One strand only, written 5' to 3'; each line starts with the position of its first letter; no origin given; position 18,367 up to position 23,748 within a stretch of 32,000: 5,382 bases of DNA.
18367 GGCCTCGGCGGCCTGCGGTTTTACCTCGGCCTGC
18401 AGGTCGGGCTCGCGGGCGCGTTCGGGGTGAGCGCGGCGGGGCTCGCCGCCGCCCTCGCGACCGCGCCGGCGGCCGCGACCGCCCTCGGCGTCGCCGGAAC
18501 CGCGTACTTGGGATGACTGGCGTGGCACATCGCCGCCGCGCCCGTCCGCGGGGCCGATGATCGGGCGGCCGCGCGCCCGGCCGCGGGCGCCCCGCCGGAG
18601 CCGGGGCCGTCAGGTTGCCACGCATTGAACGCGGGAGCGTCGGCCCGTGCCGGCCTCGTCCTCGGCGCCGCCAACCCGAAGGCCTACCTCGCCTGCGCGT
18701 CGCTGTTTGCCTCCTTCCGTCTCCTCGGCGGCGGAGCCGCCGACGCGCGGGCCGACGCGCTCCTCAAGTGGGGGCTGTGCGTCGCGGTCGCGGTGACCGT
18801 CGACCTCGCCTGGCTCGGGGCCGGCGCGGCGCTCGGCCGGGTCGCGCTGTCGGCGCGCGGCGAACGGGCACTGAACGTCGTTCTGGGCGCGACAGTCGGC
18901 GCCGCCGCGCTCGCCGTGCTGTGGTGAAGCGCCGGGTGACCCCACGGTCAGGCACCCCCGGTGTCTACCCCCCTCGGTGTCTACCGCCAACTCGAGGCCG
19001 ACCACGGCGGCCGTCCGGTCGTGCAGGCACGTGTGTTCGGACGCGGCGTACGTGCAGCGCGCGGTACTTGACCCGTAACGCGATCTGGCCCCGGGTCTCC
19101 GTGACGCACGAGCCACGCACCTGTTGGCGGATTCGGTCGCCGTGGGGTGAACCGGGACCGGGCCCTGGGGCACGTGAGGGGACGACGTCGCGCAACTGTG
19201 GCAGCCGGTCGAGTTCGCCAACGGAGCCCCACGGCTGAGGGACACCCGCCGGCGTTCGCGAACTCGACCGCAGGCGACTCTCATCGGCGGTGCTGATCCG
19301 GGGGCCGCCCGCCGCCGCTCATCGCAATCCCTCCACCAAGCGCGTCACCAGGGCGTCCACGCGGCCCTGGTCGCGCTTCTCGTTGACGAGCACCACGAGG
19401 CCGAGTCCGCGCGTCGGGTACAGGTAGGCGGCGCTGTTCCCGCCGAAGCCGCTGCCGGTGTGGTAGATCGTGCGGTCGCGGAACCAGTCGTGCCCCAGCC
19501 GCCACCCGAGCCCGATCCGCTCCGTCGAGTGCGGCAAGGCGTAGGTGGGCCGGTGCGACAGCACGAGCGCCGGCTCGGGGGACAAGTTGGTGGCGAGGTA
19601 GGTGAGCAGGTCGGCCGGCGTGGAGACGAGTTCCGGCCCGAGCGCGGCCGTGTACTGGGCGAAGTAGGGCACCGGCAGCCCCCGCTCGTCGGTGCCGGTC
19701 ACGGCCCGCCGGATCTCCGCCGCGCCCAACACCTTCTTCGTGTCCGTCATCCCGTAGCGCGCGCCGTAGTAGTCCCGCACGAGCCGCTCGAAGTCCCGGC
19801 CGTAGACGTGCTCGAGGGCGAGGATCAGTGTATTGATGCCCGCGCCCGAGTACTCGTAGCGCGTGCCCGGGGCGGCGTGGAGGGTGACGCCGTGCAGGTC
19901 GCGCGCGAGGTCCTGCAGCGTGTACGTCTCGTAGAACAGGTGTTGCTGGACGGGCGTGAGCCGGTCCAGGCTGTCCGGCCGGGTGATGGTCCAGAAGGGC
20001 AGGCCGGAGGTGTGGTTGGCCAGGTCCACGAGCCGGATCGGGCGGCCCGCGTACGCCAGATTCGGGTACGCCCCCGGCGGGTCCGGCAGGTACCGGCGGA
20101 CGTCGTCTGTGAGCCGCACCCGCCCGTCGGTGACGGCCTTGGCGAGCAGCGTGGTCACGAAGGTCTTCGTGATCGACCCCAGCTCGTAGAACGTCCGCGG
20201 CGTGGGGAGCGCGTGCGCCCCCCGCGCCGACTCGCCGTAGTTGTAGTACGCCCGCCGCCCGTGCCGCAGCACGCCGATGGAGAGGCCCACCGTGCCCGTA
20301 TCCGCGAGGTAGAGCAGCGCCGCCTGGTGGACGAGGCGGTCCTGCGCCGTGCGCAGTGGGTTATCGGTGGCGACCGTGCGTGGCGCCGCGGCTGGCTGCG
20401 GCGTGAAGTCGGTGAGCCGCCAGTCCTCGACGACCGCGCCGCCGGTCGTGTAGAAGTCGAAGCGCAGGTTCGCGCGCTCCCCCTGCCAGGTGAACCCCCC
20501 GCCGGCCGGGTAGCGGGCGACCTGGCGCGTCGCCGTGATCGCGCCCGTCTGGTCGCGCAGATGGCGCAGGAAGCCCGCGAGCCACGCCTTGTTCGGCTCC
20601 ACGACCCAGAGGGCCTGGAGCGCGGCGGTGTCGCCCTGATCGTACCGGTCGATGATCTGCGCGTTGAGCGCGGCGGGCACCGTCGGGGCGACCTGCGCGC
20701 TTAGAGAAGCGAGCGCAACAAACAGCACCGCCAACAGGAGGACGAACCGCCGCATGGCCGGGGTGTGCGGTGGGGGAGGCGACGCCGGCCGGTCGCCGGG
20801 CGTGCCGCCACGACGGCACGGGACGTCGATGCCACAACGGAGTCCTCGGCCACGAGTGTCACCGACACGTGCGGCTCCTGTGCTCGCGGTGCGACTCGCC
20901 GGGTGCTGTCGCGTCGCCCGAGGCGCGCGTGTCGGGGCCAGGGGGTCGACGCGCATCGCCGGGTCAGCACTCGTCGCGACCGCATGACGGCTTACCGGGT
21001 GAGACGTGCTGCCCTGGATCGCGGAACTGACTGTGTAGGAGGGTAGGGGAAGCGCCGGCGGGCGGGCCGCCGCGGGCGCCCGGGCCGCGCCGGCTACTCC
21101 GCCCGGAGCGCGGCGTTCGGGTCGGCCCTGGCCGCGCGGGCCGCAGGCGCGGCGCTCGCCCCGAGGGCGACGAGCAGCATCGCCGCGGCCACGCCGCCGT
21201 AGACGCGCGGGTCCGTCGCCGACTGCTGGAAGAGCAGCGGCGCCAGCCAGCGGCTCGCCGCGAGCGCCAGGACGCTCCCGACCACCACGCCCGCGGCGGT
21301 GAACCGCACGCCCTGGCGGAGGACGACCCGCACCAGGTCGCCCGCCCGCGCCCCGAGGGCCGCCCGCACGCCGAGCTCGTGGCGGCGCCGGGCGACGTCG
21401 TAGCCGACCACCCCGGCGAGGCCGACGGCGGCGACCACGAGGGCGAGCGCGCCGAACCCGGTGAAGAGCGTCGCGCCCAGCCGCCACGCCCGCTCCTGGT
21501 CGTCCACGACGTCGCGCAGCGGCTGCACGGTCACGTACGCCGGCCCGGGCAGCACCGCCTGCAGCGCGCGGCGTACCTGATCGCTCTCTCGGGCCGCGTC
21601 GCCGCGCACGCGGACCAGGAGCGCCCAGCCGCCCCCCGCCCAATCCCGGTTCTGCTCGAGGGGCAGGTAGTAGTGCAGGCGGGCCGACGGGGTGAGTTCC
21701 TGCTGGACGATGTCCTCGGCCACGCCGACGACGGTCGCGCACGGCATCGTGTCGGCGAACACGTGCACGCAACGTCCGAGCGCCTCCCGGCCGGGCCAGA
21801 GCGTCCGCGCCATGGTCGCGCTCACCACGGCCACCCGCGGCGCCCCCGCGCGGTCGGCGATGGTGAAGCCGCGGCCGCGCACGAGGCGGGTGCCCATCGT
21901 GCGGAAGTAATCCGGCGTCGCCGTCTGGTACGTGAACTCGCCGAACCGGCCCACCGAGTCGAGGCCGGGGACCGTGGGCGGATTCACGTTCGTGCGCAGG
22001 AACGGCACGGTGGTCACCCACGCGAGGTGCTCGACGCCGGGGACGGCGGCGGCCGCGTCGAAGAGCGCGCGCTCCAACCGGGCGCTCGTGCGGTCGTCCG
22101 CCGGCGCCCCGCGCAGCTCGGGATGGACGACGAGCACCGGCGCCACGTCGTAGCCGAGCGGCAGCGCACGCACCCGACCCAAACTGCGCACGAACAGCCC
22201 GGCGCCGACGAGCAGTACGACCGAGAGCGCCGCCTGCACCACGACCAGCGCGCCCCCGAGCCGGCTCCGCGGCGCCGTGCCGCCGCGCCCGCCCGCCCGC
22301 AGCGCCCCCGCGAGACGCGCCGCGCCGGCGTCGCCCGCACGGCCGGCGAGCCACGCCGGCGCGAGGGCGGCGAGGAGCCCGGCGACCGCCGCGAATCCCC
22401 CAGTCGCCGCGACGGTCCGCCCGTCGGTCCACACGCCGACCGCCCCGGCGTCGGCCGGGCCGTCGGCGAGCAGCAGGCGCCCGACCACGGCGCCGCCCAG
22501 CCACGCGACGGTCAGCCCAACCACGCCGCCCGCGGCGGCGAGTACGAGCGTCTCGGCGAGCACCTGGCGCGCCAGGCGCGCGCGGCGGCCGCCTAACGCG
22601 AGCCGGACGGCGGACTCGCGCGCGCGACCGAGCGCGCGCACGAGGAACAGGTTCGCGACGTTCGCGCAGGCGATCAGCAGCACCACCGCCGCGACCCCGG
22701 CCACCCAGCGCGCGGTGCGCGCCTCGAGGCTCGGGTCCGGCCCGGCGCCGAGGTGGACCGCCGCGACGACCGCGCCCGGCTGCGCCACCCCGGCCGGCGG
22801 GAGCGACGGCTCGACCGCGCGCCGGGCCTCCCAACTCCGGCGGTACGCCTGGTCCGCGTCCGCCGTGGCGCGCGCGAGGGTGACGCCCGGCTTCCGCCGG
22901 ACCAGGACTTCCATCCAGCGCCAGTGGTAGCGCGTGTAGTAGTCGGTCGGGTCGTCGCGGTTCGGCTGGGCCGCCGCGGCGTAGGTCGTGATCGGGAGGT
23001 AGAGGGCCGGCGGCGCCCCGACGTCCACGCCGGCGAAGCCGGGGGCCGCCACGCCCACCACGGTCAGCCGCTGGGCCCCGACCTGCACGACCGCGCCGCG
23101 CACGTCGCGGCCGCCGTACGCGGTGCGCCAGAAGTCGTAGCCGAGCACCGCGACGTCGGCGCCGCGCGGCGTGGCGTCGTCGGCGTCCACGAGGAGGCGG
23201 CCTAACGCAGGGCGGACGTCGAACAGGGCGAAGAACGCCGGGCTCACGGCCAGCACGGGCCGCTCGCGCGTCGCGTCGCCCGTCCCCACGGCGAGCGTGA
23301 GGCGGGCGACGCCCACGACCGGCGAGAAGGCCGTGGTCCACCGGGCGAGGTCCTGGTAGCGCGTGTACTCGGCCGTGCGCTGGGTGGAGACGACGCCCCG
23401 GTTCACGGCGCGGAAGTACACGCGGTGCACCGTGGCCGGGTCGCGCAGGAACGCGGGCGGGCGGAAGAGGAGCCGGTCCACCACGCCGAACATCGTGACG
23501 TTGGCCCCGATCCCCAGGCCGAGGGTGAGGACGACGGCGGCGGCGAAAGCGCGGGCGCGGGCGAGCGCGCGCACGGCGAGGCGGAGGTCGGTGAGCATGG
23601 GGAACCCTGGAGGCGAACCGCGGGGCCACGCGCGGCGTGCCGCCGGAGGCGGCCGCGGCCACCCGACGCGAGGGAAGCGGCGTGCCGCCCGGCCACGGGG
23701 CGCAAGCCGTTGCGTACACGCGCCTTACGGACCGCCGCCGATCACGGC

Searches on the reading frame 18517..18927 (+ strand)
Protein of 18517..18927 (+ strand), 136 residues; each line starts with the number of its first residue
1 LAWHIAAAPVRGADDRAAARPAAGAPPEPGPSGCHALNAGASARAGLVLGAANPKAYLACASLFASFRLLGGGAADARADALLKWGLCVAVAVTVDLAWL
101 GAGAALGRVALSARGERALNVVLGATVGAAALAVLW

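Call 76: search_protein_families(library=pfam, proteins=[window:18517-18927:+], max_evalue=0.001)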
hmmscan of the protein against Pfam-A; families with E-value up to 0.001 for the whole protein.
window:18517-18927:+ (136 aa): 1 family
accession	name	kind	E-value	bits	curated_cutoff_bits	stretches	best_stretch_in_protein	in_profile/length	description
PF01810.24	LysE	-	0.00022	21.2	25.6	1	41-133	98-188/193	LysE type translocator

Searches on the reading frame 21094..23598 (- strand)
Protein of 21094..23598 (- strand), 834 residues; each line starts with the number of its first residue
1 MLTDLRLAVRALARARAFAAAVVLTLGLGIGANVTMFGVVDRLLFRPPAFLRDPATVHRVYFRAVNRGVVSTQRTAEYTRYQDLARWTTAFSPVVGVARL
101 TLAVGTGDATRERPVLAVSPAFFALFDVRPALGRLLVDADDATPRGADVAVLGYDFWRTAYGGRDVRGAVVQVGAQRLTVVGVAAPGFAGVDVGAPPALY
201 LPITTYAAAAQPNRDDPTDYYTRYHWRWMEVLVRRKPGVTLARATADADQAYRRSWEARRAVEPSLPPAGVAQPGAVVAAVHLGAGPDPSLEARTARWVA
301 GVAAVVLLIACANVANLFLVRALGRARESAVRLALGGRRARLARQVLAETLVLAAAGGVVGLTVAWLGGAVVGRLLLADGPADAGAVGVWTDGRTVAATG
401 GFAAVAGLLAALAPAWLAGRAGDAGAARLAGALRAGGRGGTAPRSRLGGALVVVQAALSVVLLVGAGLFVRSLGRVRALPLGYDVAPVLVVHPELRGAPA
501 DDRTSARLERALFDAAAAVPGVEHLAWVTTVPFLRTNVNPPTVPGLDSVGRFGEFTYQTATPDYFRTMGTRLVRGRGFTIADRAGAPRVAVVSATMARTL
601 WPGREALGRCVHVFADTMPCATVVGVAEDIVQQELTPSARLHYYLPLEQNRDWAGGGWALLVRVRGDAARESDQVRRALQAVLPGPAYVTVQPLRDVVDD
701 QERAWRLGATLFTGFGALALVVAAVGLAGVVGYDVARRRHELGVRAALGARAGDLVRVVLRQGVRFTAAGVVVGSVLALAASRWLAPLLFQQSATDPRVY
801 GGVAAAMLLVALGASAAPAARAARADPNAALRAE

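Call 12: search_protein_families(library=pfam, proteins=[window:21094-23598:-], max_evalue=0.001)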
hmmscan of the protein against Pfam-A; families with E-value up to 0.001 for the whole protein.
window:21094-23598:- (834 aa): 2 families
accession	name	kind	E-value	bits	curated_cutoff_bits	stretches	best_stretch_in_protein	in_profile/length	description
PF12704.14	MacB_PCD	-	1.2e-32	114.4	27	2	21-250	3-206/207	MacB-like periplasmic core domain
PF02687.27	FtsX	-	2.6e-22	79.6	25.5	2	715-827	3-120/120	FtsX-like permease C-terminal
